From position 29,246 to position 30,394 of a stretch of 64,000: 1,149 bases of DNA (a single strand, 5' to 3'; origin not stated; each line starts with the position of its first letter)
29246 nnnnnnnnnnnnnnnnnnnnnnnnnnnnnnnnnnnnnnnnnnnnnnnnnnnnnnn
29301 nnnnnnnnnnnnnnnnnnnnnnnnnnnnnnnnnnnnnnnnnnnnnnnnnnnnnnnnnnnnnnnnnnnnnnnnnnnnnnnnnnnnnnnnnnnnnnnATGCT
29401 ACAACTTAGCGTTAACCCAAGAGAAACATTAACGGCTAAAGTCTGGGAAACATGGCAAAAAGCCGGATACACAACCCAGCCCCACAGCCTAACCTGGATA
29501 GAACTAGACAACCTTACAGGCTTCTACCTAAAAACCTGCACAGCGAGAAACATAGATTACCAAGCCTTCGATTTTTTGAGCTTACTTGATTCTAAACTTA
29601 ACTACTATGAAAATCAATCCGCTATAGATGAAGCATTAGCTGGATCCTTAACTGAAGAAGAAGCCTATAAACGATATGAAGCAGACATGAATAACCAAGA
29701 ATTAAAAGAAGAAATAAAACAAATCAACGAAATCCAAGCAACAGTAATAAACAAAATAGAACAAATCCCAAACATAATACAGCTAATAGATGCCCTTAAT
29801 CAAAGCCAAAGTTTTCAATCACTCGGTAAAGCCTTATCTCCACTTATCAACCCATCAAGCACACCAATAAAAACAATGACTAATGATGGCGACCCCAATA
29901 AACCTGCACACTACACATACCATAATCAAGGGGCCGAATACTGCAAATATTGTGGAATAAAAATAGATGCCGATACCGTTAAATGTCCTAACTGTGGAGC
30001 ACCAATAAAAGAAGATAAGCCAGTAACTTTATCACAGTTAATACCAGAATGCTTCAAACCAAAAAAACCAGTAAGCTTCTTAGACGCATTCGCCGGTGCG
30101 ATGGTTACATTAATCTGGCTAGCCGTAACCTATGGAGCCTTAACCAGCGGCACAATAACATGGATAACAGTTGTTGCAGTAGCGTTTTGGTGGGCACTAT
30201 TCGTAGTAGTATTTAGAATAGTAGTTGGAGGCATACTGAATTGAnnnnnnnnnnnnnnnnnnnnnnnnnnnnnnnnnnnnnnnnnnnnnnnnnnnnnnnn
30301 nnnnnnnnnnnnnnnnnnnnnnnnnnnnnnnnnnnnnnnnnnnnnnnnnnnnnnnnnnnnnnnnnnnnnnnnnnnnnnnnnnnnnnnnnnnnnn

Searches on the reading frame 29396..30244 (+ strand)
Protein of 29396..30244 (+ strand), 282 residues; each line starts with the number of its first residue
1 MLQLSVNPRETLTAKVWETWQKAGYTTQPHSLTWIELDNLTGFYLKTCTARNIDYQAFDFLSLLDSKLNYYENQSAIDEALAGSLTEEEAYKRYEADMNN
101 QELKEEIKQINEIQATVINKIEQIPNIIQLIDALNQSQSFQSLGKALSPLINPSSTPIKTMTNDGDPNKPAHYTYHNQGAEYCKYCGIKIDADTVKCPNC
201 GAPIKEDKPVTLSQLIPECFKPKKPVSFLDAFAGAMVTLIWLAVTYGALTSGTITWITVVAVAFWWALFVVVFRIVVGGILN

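Call 11: search_protein_families(library=pfam, proteins=[window:29396-30244:+], max_evalue=0.01)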
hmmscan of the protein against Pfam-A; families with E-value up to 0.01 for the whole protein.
window:29396-30244:+ (282 aa): 3 families
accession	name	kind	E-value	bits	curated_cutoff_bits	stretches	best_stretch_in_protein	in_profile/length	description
PF13240.11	Zn_Ribbon_1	-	2.6e-05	24.3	25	1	182-204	1-23/23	zinc-ribbon domain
PF13248.11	Zn_ribbon_3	-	0.00011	22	27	1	194-208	2-16/26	zinc-ribbon domain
PF12773.13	DZR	-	0.00015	22.3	27.3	1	177-207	9-37/45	Double zinc ribbon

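Call 12: search_protein_families(library=phrogs, proteins=[window:29396-30244:+], max_evalue=0.001)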
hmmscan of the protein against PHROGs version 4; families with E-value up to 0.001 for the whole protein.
window:29396-30244:+ (282 aa): 3 families
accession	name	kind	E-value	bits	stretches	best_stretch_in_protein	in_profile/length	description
phrog_8436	-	unknown function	0.00074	20.6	1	174-208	57-91/110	-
phrog_6586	-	unknown function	0.00082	20.2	0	182-207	5-30/129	-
phrog_4852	-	unknown function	0.00084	20.1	1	176-219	9-54/194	-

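Call 71: find_homologous_proteins(query=window:29396-30244:+, max_evalue=0.001)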
Query window:29396-30244:+ (282 aa): 8 proteins with E <= 0.001 among 1205 candidates.
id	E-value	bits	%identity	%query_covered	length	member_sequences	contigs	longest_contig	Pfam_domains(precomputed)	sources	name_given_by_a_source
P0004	5.5e-189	645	100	100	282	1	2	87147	-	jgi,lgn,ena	jgi:hypothetical protein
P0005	1.3e-145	502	76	100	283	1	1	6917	PF13248.12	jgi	jgi:hypothetical protein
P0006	7.3e-133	460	62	100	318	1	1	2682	PF13240.12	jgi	jgi:hypothetical protein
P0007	3.1e-107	376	54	100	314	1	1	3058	PF13240.12,PF12773.14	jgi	jgi:DNA polymerase III alpha subunit (gram-positive type)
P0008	7.6e-100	352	52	100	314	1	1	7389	-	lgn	-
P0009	3.5e-87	311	48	100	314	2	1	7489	-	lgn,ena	-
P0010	1.9e-79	285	46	100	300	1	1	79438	-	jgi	jgi:hypothetical protein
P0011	2.1e-38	151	34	97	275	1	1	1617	-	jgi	jgi:hypothetical protein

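Call 72: find_encoding_contigs(protein=P0005, flank=6000, max_places=2)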
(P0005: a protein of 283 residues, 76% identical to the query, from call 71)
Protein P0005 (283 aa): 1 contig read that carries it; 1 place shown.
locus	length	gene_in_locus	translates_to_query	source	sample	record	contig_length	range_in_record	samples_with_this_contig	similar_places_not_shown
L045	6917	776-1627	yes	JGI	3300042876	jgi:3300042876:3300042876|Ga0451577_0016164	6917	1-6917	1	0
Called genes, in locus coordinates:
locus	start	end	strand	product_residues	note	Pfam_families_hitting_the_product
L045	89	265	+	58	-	-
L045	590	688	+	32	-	-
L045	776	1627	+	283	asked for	PF13248:Zn_ribbon_3 (faint)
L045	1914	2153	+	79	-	-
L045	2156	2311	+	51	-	-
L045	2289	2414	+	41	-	-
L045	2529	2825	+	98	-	-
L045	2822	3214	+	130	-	-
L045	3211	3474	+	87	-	-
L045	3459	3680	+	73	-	-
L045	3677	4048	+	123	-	-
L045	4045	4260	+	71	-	-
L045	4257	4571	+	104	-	-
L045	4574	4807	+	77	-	-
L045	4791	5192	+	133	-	-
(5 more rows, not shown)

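Call 73: find_encoding_contigs(protein=P0006, flank=6000, max_places=2)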
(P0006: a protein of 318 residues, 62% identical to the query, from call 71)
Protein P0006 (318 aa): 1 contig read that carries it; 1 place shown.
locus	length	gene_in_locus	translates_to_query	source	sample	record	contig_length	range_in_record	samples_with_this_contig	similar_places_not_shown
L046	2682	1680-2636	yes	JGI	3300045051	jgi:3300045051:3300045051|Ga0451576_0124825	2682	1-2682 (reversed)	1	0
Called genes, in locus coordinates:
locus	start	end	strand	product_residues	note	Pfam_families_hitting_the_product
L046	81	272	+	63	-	-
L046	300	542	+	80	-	-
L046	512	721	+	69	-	-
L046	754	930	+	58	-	-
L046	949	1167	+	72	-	-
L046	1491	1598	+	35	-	-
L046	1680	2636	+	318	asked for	PF13240:Zn_Ribbon_1 (weak)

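Call 74: find_encoding_contigs(protein=P0007, flank=6000, max_places=2)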
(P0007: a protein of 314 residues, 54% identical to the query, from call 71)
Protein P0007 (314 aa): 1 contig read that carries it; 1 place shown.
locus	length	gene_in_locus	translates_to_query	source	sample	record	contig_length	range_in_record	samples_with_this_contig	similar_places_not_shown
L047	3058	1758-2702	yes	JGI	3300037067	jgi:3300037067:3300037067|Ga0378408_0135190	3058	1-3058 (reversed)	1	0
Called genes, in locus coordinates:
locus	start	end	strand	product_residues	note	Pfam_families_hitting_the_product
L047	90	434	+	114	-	-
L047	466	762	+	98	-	-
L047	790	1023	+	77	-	-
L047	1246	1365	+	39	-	-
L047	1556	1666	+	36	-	-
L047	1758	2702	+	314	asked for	PF13240:Zn_Ribbon_1 (faint), PF12773:DZR (weak)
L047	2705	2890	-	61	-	-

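Call 75: find_encoding_contigs(protein=P0008, flank=6000, max_places=2)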
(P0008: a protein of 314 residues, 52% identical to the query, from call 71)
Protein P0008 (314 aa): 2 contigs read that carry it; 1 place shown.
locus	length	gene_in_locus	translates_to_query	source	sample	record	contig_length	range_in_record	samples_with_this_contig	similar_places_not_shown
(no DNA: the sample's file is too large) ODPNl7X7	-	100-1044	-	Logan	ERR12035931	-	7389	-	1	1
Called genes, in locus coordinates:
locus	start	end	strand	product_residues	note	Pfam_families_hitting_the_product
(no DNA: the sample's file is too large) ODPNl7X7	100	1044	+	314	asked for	-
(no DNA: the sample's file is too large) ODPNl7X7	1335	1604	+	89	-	-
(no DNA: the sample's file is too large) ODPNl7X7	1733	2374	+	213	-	-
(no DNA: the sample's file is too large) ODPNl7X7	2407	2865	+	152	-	-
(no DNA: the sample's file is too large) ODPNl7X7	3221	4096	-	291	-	-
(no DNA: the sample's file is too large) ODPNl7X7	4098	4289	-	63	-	-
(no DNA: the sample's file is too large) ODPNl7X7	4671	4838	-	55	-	-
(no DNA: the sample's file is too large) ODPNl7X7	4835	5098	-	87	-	-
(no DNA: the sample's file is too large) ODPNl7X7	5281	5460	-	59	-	-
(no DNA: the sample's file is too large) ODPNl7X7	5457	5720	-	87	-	-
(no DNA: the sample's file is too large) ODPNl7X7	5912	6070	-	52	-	-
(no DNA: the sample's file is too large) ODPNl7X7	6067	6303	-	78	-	-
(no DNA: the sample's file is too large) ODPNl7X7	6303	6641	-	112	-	-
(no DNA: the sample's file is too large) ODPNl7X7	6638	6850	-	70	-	-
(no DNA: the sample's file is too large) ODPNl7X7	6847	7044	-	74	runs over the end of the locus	PF01402:RHH_1 (weak)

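Call 76: find_encoding_contigs(protein=P0009, flank=6000, max_places=2)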
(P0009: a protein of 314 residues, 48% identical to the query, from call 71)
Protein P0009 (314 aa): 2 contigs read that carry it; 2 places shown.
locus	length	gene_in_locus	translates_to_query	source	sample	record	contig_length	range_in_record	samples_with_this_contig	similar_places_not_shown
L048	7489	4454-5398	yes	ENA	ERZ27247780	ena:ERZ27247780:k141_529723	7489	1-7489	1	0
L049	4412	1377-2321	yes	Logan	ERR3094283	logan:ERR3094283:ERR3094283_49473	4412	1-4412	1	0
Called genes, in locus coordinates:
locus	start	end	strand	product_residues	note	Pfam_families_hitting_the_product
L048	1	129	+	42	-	?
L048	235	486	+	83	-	-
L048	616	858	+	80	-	-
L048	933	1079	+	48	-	-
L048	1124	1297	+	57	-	-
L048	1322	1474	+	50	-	-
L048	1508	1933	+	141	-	-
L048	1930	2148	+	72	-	-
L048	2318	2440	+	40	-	-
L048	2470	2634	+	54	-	-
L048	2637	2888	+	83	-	-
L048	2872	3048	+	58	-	-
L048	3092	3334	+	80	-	-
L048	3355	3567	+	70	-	-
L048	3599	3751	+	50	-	-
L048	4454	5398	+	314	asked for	-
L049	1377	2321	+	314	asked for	-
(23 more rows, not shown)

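Call 77: find_encoding_contigs(protein=P0010, flank=10000, max_places=2)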
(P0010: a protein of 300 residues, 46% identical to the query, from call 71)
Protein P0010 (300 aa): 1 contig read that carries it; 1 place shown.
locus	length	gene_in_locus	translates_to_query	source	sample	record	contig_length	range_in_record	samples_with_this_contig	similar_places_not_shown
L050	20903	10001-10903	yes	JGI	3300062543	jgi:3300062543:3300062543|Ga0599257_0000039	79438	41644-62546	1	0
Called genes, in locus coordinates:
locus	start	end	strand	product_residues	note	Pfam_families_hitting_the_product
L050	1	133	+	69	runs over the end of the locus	-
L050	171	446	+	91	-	-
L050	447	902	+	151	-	PF01478:Peptidase_A24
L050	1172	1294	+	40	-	-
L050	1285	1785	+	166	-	-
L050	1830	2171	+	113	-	-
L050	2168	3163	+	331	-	-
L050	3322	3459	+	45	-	-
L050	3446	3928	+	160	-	-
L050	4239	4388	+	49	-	-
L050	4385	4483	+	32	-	-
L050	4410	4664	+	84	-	-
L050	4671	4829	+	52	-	-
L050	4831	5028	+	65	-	-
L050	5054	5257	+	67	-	-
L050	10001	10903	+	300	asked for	-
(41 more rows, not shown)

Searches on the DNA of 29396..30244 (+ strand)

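Call 78: search_with_rna_model(model_id=R1, sources=[L045, L046, L047, L048, L049, L050], filters=off, max_evalue=1, show_alignments=10)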
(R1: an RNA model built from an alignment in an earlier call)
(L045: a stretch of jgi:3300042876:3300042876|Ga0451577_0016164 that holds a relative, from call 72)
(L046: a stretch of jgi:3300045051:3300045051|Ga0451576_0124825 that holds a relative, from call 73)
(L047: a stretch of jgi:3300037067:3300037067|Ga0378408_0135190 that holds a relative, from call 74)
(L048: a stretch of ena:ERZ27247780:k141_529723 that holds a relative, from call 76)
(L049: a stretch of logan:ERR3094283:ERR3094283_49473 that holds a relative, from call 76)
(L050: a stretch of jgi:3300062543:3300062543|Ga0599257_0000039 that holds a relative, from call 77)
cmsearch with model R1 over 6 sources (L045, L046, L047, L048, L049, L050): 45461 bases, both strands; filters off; matches with E-value up to 1: 6.
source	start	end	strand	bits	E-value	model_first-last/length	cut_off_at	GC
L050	9917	9982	+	45.6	4.8e-12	1-60/60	no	0.36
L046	1596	1665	+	32.1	1.1e-07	1-60/60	no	0.39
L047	1667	1736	+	28.2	2e-06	1-60/60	no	0.37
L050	131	159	+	10.9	0.78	1-60/60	no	0.41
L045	688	754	+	10.6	0.94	1-60/60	no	0.39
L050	11293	11314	+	10.6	0.95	1-60/60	no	0.36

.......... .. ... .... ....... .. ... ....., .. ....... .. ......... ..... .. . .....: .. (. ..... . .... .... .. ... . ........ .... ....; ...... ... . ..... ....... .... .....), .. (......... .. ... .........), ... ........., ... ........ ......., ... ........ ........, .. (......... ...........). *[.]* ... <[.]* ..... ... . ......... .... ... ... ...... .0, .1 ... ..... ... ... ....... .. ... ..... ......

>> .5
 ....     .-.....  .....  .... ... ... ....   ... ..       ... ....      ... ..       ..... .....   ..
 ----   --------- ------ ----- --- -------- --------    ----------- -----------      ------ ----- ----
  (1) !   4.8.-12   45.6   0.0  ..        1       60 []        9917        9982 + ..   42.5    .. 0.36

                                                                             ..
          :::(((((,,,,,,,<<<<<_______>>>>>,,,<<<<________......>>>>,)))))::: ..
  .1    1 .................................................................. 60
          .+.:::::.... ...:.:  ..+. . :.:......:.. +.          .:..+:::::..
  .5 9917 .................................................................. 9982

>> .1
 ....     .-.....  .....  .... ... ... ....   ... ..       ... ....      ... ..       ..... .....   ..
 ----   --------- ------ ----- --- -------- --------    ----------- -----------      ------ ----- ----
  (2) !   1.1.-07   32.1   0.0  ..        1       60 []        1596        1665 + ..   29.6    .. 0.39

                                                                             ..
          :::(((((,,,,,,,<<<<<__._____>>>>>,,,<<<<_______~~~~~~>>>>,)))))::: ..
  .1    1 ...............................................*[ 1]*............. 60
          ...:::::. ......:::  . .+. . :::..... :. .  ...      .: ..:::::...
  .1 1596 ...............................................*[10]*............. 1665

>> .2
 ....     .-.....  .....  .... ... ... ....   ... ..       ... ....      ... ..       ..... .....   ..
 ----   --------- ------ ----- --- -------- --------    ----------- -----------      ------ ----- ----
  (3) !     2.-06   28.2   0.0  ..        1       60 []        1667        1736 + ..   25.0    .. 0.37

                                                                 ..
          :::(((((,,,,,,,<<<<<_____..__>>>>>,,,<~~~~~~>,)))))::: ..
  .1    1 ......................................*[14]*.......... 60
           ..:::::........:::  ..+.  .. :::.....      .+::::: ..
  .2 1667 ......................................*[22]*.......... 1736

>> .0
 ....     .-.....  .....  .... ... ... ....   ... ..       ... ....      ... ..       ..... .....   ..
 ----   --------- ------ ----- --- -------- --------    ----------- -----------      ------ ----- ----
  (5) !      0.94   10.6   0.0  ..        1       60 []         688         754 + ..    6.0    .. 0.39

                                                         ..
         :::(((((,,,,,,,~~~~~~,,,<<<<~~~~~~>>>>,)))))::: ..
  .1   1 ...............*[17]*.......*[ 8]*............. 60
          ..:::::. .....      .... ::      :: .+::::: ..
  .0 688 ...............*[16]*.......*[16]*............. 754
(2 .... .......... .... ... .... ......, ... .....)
